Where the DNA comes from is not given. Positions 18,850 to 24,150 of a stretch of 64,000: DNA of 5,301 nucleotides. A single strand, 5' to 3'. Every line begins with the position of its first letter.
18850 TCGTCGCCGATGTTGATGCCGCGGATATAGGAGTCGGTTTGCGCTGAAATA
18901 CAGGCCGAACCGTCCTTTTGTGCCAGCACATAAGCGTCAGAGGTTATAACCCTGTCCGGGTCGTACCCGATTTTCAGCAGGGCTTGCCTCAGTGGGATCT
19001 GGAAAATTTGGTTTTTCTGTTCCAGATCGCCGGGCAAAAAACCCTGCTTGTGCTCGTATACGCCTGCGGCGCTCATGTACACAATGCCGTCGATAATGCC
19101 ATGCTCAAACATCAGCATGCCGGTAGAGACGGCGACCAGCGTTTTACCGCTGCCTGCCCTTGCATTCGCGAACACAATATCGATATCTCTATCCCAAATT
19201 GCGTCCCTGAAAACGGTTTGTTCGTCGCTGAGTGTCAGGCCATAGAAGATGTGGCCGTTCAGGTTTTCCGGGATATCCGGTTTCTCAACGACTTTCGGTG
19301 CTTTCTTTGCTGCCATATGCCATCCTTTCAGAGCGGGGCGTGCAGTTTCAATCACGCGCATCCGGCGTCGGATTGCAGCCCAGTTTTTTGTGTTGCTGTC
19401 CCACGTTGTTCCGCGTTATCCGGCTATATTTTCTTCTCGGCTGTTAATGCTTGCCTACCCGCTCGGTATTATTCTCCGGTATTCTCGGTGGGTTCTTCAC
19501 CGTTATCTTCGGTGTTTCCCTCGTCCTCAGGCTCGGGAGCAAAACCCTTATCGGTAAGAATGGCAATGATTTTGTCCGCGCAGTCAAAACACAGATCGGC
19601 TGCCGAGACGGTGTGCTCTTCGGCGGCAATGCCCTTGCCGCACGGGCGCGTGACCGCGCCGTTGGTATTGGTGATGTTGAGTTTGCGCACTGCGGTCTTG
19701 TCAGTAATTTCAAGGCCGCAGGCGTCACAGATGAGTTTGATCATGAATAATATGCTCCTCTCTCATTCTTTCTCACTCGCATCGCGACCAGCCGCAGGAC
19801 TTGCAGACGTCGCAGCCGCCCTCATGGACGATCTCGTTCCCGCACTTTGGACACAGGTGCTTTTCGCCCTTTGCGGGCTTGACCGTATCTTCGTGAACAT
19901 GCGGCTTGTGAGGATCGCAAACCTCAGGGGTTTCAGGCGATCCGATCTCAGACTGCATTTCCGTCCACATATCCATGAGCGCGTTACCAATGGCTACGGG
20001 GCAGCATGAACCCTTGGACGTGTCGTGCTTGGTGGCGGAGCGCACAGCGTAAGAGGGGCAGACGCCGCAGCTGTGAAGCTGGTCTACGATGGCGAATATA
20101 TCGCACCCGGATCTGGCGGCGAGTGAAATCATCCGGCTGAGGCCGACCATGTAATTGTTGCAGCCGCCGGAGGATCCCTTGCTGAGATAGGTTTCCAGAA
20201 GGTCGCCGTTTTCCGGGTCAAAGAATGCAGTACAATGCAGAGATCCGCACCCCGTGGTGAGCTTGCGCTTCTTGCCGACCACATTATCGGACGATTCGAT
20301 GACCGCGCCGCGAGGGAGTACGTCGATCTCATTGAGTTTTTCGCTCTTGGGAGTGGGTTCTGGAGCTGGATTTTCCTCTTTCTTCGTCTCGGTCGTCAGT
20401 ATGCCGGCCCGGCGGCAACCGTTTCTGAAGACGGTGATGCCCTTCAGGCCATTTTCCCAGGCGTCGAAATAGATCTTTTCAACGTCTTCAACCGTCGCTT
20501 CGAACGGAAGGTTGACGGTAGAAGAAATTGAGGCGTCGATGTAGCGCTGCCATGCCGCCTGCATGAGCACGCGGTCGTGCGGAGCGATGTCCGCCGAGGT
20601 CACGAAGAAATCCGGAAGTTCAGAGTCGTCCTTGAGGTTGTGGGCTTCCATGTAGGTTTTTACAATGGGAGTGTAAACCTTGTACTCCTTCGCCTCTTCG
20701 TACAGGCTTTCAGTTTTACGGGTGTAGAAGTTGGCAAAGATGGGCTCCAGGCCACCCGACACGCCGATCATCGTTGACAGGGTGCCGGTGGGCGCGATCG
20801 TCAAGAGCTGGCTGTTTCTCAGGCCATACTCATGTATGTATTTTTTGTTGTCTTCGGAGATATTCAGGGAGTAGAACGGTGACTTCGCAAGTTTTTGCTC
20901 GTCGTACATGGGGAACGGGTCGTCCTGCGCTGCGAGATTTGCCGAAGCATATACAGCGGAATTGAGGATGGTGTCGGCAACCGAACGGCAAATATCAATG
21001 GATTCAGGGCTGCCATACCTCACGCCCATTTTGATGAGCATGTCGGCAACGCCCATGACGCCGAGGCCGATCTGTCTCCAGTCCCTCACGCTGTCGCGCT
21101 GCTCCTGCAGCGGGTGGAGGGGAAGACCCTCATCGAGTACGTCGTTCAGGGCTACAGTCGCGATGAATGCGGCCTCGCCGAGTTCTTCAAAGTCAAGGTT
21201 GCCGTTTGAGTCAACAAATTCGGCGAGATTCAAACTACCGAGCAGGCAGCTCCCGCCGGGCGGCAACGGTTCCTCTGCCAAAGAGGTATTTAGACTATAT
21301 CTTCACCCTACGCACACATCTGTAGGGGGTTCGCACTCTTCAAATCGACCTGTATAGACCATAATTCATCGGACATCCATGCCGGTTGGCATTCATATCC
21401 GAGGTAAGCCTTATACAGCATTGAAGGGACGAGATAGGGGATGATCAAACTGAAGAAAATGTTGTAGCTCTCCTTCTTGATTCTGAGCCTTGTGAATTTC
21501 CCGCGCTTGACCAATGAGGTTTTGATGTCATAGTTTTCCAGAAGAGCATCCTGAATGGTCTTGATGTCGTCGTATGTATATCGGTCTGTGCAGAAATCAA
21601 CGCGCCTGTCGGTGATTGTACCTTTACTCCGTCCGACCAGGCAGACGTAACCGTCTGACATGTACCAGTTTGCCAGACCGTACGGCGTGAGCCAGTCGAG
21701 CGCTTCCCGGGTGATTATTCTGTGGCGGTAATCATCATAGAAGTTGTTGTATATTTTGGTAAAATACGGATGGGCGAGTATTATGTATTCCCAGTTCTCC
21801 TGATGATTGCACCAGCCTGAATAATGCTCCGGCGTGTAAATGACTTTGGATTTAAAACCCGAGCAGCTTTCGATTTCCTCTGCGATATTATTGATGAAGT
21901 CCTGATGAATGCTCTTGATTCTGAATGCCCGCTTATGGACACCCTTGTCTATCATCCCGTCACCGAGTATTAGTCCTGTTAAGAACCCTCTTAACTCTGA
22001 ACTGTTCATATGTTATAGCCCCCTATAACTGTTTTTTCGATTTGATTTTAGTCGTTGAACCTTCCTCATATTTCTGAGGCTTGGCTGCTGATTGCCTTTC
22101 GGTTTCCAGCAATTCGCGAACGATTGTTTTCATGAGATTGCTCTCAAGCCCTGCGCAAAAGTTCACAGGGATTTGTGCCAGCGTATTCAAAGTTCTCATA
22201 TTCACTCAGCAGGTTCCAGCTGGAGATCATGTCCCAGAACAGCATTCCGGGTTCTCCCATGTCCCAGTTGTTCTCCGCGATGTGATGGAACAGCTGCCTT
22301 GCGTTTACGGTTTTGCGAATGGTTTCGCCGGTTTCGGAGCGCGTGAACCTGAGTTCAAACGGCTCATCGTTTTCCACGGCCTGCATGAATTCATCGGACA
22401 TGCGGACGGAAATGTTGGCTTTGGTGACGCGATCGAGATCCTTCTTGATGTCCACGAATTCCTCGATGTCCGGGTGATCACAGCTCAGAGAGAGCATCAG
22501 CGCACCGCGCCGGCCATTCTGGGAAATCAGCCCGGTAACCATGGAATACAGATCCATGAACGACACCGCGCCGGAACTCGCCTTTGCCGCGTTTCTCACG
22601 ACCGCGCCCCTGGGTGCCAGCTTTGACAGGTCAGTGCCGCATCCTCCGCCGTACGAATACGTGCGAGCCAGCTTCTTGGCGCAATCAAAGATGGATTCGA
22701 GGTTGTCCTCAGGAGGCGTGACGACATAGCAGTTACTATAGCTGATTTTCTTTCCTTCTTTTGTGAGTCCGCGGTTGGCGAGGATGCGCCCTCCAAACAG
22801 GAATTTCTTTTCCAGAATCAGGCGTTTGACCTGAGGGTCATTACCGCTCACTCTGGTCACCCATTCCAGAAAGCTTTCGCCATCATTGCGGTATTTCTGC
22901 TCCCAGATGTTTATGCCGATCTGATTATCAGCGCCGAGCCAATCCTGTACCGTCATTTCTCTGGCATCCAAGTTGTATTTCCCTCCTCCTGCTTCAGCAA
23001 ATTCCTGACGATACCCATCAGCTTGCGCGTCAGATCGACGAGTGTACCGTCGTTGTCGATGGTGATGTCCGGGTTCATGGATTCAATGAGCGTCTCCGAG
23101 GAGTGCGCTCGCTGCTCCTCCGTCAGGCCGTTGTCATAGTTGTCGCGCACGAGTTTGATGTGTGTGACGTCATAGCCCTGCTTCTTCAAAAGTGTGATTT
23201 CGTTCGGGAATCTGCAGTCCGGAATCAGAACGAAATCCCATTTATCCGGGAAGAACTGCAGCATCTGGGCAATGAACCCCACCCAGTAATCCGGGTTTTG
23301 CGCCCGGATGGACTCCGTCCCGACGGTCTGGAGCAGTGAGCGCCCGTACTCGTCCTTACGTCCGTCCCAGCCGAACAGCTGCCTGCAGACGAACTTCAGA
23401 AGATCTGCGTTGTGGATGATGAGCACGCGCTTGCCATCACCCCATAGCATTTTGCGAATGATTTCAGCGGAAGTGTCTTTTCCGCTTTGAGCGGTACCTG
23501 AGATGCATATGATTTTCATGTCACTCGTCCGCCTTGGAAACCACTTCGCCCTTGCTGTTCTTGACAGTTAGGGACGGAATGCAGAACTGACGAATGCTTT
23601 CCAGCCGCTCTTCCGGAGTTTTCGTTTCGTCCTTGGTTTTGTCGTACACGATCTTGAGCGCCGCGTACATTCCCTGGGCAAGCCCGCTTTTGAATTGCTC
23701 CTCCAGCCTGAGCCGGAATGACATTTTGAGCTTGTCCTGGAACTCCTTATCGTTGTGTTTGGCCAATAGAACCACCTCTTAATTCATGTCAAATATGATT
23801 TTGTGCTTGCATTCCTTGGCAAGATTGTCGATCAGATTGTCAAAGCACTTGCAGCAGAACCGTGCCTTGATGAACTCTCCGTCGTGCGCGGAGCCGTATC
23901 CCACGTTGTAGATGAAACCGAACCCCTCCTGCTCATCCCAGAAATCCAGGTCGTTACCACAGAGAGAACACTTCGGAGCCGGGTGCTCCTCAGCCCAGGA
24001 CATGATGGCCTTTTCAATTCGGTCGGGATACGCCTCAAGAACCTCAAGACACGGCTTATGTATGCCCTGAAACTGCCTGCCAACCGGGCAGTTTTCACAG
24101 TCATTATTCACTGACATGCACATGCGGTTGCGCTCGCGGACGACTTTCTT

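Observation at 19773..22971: Class II RNR interrupted at the NPC active-site codons by a group I intron encoding a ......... endonuclease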

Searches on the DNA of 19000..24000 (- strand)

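Call 3: search_rna_families(source=window, start=19000, end=24000, threshold=evalue, max_evalue=1, show_alignments=3)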
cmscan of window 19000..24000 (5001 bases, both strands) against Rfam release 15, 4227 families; matches with E-value up to 1: 1.
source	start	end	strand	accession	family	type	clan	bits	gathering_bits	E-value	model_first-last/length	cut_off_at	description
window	21269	22174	-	RF00028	Intron_gpI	Intron;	-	51.3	50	3.3e-11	1-253/253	no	Group I catalytic intron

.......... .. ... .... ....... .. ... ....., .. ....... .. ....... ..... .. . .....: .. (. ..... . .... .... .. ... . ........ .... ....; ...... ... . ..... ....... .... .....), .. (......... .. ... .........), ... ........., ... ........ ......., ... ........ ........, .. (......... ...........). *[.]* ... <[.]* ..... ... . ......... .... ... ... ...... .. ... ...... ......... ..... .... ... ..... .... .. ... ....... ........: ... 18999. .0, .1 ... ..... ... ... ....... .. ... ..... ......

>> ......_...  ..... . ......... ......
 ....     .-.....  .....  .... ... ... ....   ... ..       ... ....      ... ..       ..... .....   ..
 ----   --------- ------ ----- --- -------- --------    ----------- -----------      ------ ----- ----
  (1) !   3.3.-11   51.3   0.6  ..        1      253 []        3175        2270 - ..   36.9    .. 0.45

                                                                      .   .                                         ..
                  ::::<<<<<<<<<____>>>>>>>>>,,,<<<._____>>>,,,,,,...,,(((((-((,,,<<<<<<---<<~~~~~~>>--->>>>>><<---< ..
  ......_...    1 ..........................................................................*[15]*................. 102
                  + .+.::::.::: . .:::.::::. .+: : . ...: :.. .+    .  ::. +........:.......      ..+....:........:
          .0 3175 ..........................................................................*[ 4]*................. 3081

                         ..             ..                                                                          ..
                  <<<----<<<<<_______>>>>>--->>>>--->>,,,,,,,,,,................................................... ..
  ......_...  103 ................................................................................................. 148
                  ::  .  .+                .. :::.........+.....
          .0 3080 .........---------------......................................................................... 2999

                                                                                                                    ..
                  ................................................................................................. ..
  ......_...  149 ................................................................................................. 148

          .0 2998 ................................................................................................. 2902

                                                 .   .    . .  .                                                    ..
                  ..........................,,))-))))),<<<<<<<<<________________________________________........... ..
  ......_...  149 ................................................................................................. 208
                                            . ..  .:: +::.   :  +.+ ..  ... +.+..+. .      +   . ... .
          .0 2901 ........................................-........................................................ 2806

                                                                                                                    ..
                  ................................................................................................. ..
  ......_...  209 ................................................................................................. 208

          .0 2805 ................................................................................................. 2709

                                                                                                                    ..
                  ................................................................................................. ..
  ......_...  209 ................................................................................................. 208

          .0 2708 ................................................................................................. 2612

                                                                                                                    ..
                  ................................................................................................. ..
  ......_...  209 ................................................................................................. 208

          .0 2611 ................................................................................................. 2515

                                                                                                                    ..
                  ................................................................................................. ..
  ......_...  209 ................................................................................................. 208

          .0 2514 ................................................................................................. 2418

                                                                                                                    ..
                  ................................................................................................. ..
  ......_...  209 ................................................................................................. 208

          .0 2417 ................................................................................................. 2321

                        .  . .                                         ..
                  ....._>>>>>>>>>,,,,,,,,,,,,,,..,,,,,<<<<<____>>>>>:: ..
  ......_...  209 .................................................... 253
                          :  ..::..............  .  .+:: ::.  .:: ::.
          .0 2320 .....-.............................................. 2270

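Call 9: search_dna_similar(query=window:19773-22971:-, collection=phages, mode=distant, max_rows=25)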
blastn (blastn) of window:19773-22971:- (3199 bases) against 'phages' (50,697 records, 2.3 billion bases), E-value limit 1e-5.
Records with a match: 30; places in all: 30; records where one place covers at least 80% of the query: 0.
Best place of each record, by identity: 90-95% 2; 80-90% 27; 60-80% 1.
By first word of the organism name: Bacillus 18; Synechococcus 4; Escherichia 2; Pseudomonas 2; Acinetobacter 2; Bacteroides 1; Cyanophage 1.
By host as written in the record: Bacillus subtilis 5; - 3; Escherichia coli 2; Synechococcus sp. SynWH7803 2; Bacillus subtilis G24 2; Bacillus licheniformis KKP_3373 2; Bacillus licheniformis KKP_3876 2; Acinetobacter baumannii DSM 30007 2; and 10 more.
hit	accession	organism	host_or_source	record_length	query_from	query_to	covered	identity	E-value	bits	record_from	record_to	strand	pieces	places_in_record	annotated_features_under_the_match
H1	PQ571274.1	Bacteroides phage BS-TP1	Bacteroides salyersiae BG8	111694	1856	1976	4%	71.9%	1e-6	63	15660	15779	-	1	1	ribonucleoside-diphosphate reductase large subunit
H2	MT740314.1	Escherichia phage JEP1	Escherichia coli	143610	852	923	2%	80.0%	3e-7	64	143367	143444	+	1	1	hypothetical protein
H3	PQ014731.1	Escherichia phage VB-EcoM-WM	Escherichia coli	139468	852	923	2%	80.0%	3e-7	64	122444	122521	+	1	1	none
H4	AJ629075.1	Cyanophage S-RSM88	Synechococcus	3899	857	923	2%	81.9%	2e-8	68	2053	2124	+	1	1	psbA: D1 protein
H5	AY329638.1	Synechococcus phage S-PM2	-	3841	857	923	2%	81.9%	2e-8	68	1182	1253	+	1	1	psbA: PsbA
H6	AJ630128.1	Synechococcus phage S-PM2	Synechococcus sp. SynWH7803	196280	857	923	2%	81.9%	2e-8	68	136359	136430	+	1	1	PsbA: photosystem II D1 protein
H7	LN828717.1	Synechococcus phage S-PM2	-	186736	857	923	2%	81.9%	2e-8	68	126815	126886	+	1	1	PsbA: photosystem II D1 protein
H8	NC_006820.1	Synechococcus phage S-PM2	Synechococcus sp. SynWH7803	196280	857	923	2%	81.9%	2e-8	68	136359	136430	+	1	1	PsbA: photosystem II D1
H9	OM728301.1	Bacillus phage vB_BsuM-Goe20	Bacillus subtilis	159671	875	927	2%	87.0%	4e-6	61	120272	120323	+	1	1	none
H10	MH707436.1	Bacillus phage BSP36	Bacillus subtilis KCCM 11780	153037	875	927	2%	87.0%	4e-6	61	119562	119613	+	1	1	none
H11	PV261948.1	Bacillus phage vB_BliM_Yucatan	Bacillus licheniformis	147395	876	925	2%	88.0%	4e-6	61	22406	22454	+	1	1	none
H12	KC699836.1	Bacillus phage SIOphi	Bacillus subtilis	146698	876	925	2%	88.0%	4e-6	61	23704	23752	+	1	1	none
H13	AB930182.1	Bacillus phage SPG24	Bacillus subtilis G24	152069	876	925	2%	88.0%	4e-6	61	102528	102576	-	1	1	none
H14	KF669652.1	Bacillus phage Grass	Bacillus subtilis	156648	876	925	2%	88.0%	4e-6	61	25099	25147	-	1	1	none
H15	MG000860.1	Bacillus phage BSP9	Bacillus subtilis ATCC 15245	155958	876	925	2%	88.0%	4e-6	61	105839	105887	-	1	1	none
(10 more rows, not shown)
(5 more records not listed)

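Call 67: search_rna_families(sources=[L004, L009, L010, L022, L046, L047, L060, L062, L001, L027, L066], threshold=gathering)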
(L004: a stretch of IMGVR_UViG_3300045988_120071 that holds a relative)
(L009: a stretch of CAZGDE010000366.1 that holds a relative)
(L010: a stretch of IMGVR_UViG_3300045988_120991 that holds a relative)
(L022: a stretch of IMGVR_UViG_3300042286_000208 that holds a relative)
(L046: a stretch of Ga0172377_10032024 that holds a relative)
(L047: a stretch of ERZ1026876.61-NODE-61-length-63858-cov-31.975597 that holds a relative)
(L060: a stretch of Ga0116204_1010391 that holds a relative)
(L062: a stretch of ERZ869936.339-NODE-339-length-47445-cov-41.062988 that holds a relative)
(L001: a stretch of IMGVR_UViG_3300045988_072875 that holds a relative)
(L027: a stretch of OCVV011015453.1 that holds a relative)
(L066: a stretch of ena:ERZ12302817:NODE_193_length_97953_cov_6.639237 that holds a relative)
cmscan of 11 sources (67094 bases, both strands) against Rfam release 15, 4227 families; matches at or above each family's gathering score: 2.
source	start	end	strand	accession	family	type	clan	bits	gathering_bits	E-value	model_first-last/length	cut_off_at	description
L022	3263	3498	+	RF00028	Intron_gpI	Intron;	-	101.2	50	4.9e-25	1-253/253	no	Group I catalytic intron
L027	525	1443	+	RF00028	Intron_gpI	Intron;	-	55.2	50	3e-11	1-253/253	no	Group I catalytic intron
